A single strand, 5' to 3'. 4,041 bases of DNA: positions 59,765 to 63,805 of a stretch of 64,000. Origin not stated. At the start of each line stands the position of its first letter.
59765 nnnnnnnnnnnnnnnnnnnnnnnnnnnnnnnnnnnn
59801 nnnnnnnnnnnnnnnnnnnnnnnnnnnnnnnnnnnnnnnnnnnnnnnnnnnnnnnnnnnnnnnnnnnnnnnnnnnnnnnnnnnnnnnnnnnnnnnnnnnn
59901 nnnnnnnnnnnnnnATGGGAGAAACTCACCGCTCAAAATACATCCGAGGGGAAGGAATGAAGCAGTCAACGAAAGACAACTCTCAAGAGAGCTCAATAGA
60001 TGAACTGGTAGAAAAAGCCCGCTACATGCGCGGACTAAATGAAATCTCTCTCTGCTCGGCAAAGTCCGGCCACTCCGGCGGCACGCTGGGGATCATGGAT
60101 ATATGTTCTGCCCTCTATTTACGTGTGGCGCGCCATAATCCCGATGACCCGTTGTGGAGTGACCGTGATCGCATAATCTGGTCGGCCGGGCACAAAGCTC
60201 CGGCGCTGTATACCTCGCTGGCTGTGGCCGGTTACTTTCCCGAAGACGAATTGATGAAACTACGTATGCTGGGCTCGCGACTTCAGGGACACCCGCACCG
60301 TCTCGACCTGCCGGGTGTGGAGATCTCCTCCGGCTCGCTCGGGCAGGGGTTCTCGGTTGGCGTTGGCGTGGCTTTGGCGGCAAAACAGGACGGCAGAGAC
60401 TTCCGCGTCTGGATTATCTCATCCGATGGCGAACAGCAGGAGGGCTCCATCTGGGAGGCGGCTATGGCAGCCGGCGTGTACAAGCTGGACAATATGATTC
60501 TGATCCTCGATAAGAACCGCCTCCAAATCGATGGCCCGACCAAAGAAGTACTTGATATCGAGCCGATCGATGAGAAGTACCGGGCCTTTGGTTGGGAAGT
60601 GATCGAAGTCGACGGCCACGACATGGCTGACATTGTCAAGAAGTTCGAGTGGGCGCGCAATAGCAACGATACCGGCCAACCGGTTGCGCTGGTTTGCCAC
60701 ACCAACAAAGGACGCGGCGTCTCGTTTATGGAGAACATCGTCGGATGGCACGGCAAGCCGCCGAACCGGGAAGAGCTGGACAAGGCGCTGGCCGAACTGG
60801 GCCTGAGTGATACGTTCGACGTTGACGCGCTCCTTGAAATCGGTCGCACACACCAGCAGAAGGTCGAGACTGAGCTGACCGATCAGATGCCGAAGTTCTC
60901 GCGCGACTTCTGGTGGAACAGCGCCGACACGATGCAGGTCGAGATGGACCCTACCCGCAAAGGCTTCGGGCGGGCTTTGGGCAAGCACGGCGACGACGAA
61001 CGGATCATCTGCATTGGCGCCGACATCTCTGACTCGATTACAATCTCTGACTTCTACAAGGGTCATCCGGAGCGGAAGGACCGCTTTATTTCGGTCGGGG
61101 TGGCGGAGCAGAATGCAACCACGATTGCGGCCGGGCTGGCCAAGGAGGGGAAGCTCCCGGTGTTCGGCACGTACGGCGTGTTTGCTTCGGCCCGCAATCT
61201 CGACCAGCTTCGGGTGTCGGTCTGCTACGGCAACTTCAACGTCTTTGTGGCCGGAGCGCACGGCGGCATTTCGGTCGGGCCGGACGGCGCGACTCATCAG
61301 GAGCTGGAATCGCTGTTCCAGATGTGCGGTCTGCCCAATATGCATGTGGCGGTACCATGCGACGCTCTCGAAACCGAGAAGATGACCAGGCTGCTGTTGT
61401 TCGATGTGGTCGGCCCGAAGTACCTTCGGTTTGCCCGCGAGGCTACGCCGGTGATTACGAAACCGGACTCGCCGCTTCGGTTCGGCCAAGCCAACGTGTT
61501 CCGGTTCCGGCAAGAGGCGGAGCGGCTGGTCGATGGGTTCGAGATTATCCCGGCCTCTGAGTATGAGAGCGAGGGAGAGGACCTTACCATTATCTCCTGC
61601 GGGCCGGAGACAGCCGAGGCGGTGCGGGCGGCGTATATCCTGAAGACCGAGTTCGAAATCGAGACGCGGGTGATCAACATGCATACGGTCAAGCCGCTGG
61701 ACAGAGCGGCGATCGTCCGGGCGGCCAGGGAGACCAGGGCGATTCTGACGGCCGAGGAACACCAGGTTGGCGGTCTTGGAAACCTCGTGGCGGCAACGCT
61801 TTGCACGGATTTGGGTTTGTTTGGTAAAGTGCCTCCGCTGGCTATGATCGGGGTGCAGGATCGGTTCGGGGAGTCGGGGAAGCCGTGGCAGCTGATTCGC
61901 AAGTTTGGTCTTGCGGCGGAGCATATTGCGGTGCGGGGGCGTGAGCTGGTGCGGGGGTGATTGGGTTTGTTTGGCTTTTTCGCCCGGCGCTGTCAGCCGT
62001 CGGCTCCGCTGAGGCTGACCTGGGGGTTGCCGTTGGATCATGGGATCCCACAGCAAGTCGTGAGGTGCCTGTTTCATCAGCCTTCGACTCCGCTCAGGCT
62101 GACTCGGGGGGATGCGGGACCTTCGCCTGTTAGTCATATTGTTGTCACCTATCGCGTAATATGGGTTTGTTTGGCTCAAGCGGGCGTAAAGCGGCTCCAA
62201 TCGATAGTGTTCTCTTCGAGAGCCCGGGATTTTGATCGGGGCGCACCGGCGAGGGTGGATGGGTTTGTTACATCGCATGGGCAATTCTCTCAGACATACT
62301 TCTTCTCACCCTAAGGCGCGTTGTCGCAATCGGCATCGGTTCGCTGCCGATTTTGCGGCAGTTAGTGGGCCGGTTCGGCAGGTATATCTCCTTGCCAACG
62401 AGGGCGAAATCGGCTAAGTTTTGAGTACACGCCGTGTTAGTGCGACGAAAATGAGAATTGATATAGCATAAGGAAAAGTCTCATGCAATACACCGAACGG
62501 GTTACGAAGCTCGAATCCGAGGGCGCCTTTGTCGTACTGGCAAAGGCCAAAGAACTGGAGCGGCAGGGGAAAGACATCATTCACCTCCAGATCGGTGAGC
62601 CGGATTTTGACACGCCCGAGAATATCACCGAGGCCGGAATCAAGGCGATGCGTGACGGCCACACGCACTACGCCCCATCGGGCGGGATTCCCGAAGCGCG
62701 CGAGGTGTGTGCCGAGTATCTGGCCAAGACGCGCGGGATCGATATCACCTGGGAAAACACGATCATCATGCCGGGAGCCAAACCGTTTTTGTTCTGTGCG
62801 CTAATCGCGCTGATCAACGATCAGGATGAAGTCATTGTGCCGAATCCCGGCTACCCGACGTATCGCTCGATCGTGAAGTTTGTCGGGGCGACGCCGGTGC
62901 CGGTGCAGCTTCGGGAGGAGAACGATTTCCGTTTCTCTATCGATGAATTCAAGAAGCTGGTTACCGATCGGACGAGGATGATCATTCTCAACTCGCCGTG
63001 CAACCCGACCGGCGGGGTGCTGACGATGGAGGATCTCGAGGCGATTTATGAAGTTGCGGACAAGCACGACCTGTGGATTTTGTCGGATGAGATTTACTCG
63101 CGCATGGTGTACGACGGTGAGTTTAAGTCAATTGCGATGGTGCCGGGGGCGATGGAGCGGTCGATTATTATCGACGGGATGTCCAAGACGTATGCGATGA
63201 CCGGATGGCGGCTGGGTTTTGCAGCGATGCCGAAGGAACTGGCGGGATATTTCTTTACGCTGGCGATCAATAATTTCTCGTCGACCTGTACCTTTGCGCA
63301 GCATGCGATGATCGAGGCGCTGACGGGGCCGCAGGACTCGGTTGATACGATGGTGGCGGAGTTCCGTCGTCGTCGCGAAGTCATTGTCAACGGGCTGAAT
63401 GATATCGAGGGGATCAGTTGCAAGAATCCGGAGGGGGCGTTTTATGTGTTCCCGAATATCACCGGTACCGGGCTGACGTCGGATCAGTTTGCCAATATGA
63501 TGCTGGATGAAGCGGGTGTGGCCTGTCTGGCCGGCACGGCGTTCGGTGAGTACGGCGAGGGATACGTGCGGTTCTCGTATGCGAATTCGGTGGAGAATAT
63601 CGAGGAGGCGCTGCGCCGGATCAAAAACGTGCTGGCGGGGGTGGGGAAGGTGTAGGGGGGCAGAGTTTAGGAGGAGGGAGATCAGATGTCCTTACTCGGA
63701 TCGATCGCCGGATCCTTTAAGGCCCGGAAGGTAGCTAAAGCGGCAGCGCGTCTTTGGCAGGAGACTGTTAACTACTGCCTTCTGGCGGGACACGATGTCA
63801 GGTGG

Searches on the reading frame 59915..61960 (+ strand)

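Call 28: search_protein_families(library=pfam, proteins=[window:59915-61960:+], max_evalue=0.00001)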
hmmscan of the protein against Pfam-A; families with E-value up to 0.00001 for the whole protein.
window:59915-61960:+ (681 aa): 5 families
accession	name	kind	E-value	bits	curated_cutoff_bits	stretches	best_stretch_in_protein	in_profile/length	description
PF00456.26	Transketolase_N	-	5.1e-53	180.6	22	1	37-305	8-287/334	Transketolase, thiamine diphosphate binding domain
PF02779.29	Transket_pyr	-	1.3e-28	100.2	27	1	347-511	5-172/174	Transketolase, pyrimidine binding domain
PF02780.25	Transketolase_C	-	1.9e-22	80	25.9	1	549-671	4-124/124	Transketolase, C-terminal domain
PF13292.11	DXP_synthase_N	-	4.5e-10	39.7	21.2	1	27-206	14-176/274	1-deoxy-D-xylulose-5-phosphate synthase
PF00676.26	E1_dh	-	9.1e-07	28.6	22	1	139-255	100-215/300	Dehydrogenase E1 component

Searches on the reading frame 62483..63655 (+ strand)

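Call 28: search_protein_families(library=pfam, proteins=[window:62483-63655:+], max_evalue=0.00001)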
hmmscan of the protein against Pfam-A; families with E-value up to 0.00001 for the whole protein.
window:62483-63655:+ (390 aa): 2 families
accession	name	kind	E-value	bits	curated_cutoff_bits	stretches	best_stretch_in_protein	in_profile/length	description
PF00155.27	Aminotran_1_2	-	1.4e-70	238.8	19.7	1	30-380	1-361/361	Aminotransferase class I and II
PF01041.23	DegT_DnrJ_EryC1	-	4.9e-09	36.3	19.8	1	111-202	61-145/360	DegT/DnrJ/EryC1/StrS aminotransferase family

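Call 42: search_protein_families(library=ncbifam, proteins=[window:62483-63655:+], max_evalue=1e-10)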
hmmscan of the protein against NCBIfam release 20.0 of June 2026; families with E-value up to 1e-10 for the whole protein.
window:62483-63655:+ (390 aa): 66 families (the best 25 are shown)
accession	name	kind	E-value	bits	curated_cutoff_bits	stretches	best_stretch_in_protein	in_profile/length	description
NF005816.0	PRK07682.1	equivalog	5.5e-104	347.9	620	1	24-384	23-383/390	aminotransferase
NF041091.1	asp_aminotase_Arch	equivalog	1.7e-103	346.4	550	1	6-384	3-375/376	aspartate aminotransferase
NF005817.0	PRK07683.1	equivalog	9.4e-99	330.7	575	1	23-384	21-381/387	aminotransferase A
NF006229.0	PRK08361.1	equivalog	1.2e-98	330.8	624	1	27-385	30-389/391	aspartate aminotransferase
NF041364.1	GntC_guanitoxin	equivalog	5.5e-96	321.6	415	1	34-382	2-355/356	guanitoxin biosynthesis PLP-dependent (S)-gamma-hydroxy-L-arginine cyclodehydratase GntC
NF004769.0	PRK06107.1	equivalog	2.6e-94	316.2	617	1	4-384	7-398/402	aspartate transaminase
NF004975.0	PRK06348.1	equivalog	1.2e-90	304.3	549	1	15-383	14-382/384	pyridoxal phosphate-dependent aminotransferase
NF006230.0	PRK08363.1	equivalog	3.2e-90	302.8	534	1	4-383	5-391/398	alanine aminotransferase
NF004770.0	PRK06108.1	subfamily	7.1e-86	288.5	422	1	26-385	32-393/396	pyridoxal phosphate-dependent aminotransferase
NF005588.0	PRK07309.1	equivalog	1.5e-84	284.2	576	1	30-384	30-386/391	pyridoxal phosphate-dependent aminotransferase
TIGR03540.1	DapC_direct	equivalog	1.6e-84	284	593.25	1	5-382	4-382/383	LL-diaminopimelate aminotransferase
NF006756.0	PRK09276.1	subfamily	3e-84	283.2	507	1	1-383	2-385/387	LL-diaminopimelate aminotransferase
NF006514.0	PRK08960.1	equivalog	3.1e-83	279.8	554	1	2-385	4-386/388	pyridoxal phosphate-dependent aminotransferase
NF005601.0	PRK07337.1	equivalog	9.2e-81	271.9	496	1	2-384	7-392/394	pyridoxal phosphate-dependent aminotransferase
NF005744.0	PRK07568.1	subfamily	1.9e-74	250.9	389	1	4-384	4-390/398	pyridoxal phosphate-dependent aminotransferase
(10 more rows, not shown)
